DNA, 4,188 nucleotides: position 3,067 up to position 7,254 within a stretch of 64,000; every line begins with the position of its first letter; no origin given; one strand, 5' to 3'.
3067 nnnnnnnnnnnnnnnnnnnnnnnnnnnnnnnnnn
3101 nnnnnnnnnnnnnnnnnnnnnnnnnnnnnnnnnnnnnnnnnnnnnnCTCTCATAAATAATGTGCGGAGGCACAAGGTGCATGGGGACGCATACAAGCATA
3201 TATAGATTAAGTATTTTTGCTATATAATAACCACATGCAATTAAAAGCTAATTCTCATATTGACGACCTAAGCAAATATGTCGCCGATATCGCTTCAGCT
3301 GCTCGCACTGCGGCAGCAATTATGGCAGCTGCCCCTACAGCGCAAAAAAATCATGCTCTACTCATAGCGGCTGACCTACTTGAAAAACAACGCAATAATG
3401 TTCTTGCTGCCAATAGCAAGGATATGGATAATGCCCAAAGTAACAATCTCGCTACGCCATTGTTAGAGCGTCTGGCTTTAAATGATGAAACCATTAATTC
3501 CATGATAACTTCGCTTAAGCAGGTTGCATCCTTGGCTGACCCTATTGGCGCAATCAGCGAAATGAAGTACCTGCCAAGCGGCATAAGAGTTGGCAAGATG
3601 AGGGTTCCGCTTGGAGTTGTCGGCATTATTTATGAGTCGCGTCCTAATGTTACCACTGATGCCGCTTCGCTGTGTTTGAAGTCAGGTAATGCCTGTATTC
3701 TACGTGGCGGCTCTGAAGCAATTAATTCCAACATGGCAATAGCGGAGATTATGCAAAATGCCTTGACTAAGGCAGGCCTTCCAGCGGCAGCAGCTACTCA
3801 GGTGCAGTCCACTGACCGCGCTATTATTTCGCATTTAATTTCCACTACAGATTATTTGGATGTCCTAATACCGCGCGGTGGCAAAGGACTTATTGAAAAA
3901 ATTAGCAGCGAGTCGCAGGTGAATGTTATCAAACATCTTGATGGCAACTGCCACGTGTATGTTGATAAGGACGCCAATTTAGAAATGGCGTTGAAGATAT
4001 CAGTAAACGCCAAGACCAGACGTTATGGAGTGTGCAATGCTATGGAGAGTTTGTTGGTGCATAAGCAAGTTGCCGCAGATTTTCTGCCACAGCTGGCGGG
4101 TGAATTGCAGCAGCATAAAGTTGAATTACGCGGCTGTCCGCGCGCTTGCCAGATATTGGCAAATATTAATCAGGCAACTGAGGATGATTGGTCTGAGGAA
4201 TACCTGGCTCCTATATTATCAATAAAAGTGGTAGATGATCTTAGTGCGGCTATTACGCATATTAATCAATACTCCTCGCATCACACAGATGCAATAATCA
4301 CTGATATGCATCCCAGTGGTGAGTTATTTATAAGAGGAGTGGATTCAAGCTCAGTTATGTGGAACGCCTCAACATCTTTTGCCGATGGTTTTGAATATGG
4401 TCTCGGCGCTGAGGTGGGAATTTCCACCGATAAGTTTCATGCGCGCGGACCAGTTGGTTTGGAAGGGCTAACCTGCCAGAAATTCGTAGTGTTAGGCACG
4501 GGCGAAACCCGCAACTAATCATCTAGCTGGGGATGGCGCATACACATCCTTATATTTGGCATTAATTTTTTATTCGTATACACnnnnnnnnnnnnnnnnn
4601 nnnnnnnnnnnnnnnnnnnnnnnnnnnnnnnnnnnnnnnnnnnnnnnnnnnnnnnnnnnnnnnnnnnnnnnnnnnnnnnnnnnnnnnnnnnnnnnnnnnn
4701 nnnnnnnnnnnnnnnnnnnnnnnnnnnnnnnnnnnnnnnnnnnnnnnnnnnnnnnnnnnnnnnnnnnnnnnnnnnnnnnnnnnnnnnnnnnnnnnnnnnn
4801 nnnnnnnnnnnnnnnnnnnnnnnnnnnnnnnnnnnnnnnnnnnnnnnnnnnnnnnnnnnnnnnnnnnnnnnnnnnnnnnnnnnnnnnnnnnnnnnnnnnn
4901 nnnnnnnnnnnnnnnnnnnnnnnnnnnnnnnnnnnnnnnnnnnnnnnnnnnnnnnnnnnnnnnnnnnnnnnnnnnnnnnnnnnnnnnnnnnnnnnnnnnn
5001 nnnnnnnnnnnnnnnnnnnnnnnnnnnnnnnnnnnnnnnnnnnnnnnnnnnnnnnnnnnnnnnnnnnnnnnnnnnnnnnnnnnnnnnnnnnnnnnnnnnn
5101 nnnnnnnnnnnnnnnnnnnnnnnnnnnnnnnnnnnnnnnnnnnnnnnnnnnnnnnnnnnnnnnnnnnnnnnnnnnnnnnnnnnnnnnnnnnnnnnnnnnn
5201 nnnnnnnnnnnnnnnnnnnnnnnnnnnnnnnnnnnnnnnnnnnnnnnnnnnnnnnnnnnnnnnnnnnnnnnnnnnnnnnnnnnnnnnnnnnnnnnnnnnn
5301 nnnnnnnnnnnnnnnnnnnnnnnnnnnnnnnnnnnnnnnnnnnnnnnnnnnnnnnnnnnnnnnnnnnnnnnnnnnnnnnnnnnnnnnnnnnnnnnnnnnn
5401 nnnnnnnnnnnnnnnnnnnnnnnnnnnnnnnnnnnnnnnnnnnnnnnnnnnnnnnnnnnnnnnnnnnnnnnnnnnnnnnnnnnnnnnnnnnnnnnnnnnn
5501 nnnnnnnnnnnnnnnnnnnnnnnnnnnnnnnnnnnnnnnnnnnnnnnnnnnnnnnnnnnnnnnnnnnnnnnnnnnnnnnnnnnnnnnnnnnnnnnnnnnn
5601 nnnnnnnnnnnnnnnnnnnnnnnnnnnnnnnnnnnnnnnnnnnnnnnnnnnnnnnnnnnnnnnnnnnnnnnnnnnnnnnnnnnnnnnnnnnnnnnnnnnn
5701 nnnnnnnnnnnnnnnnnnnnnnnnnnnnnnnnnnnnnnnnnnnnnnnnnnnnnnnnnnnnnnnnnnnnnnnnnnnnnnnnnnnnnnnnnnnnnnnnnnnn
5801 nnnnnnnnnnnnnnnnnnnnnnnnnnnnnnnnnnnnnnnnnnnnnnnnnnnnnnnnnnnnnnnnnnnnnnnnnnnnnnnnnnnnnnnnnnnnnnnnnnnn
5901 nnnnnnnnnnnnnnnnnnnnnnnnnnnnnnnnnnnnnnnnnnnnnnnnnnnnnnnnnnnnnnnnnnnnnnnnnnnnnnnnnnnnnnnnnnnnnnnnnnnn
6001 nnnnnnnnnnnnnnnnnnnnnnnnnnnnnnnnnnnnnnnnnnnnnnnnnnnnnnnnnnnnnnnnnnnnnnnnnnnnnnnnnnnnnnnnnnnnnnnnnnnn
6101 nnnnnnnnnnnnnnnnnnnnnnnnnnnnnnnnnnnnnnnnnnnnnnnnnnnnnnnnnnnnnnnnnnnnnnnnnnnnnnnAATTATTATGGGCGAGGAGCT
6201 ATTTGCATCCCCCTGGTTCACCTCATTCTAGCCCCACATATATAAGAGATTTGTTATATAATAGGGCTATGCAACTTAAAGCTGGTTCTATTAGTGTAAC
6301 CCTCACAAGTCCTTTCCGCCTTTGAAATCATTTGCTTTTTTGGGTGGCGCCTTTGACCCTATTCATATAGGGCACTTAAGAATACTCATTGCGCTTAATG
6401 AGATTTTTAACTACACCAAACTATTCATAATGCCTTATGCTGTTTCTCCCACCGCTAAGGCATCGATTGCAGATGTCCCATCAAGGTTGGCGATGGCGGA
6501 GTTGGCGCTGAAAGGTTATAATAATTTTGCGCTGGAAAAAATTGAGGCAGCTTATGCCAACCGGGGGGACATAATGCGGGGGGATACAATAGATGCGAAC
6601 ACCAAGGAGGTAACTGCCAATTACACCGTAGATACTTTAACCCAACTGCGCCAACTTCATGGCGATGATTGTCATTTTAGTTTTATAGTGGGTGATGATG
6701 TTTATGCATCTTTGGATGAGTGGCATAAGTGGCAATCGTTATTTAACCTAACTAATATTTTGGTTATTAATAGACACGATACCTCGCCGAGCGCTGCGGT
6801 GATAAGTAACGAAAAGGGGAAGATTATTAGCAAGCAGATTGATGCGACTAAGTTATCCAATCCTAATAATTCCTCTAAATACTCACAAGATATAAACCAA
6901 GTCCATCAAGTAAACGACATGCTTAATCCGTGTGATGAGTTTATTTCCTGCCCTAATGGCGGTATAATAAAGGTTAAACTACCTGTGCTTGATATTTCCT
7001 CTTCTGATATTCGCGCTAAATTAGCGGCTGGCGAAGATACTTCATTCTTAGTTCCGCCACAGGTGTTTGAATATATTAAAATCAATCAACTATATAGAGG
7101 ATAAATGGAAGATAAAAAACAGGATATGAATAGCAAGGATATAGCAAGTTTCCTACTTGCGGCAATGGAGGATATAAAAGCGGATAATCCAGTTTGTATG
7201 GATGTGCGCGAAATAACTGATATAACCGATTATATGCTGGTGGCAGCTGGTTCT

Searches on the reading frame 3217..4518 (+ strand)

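Call 12: search_protein_families(library=ncbifam, proteins=[window:3217-4518:+])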
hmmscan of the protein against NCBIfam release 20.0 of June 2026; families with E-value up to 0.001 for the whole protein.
window:3217-4518:+ (433 aa): 23 families
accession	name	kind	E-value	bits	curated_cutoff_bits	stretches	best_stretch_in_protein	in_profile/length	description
NF001221.0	PRK00197.1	equivalog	5.8e-178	591.9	289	1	18-432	3-417/418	glutamate-5-semialdehyde dehydrogenase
TIGR00407.1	proA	equivalog_domain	6.6e-147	489.5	317.45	1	29-422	1-398/398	glutamate-5-semialdehyde dehydrogenase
TIGR01092.1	P5CS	equivalog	6.6e-108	361.8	796.75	1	22-430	288-693/715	delta l-pyrroline-5-carboxylate synthetase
NF010378.0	PRK13805.1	equivalog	4.4e-14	51.3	951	1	129-293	108-273/872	bifunctional acetaldehyde-CoA/alcohol dehydrogenase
NF040648.1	lactal_redase_Meth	equivalog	3.3e-13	49.5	650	1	120-301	119-302/463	lactaldehyde dehydrogenase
NF006916.0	PRK09407.1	equivalog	3.5e-13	49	521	1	22-302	58-326/526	succinic semialdehyde dehydrogenase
TIGR02518.1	EutH_ACDH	equivalog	5.3e-13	48.6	620.1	1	88-286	63-259/488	acetaldehyde dehydrogenase (acetylating)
NF050084.1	pip_6_carb_DH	equivalog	1.4e-11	44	730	1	129-302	115-292/475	L-piperidine-6-carboxylate dehydrogenase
NF052305.1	DioxValDhHalo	equivalog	1.4e-10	40.7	750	1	57-297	65-308/483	2,5-dioxovalerate dehydrogenase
TIGR01804.1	BADH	equivalog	3.3e-09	35.8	668.6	1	26-298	41-301/467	betaine-aldehyde dehydrogenase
NF042993.1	AlphKGSA_gudD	equivalog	6.2e-09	35.1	770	1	128-302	137-312/481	alpha-ketoglutaric semialdehyde dehydrogenase GucD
NF009725.0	PRK13252.1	equivalog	2.6e-08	32.7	593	1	23-299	47-310/488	betaine-aldehyde dehydrogenase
NF007497.0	PRK10090.1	equivalog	5.2e-08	32.1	500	1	153-300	166-312/480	aldehyde dehydrogenase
TIGR03250.1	PhnAcAld_DH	equivalog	2.8e-07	29.6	635.65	1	158-297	168-304/472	phosphonoacetaldehyde dehydrogenase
NF040792.1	glyc_ald_dh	equivalog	3.1e-07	29.7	760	1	125-320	130-323/488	D-glyceraldehyde dehydrogenase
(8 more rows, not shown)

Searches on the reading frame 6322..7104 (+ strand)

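Call 12: search_protein_families(library=ncbifam, proteins=[window:6322-7104:+])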
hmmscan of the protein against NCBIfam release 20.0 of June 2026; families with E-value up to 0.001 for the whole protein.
window:6322-7104:+ (260 aa): 13 families
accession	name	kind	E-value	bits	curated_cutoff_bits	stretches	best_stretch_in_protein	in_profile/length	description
NF000839.0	PRK00071.1-1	equivalog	3e-43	148.3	187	2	5-159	9-145/219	nicotinate-nucleotide adenylyltransferase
TIGR00482.1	TIGR00482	equivalog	1.2e-37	129.8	112.45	1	7-258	2-194/194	nicotinate (nicotinamide) nucleotide adenylyltransferase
NF000840.1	PRK00071.1-3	equivalog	6.6e-34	117.1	150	1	2-259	6-199/201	nicotinate-nucleotide adenylyltransferase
NF000841.0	PRK00071.1-4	equivalog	5.4e-30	104.6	197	2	2-155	7-142/194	nicotinate-nucleotide adenylyltransferase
NF005410.0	PRK06973.1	equivalog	2.5e-26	92.4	214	1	5-152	25-157/243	nicotinate-nucleotide adenylyltransferase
NF005519.0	PRK07152.1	equivalog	5.1e-24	84.9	315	1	5-190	4-173/361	nicotinate-nucleotide adenylyltransferase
NF000843.0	PRK00071.2-2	equivalog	1.6e-15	57.2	240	2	75-158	64-148/212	nicotinate-nucleotide adenylyltransferase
NF000842.0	PRK00071.2-1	equivalog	1.5e-14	54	167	1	94-201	70-174/191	nicotinate-nucleotide adenylyltransferase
NF000845.0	PRK00071.2-4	equivalog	7.9e-10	38.5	210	1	90-157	77-143/197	nicotinate-nucleotide adenylyltransferase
NF000846.0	PRK00071.2-5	equivalog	6.8e-08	32.2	329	1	83-158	79-155/210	nicotinate-nucleotide adenylyltransferase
NF006479.0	PRK08887.1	equivalog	1.1e-07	31.8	164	0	1-151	1-133/174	nicotinate-nicotinamide nucleotide adenylyltransferase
TIGR00125.1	cyt_tran_rel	domain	1.4e-06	28.3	27.7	1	5-65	2-62/65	adenylyltransferase/cytidyltransferase family protein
TIGR01510.1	coaD_prev_kdtB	equivalog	2e-05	24.6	103.3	0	6-70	3-63/155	pantetheine-phosphate adenylyltransferase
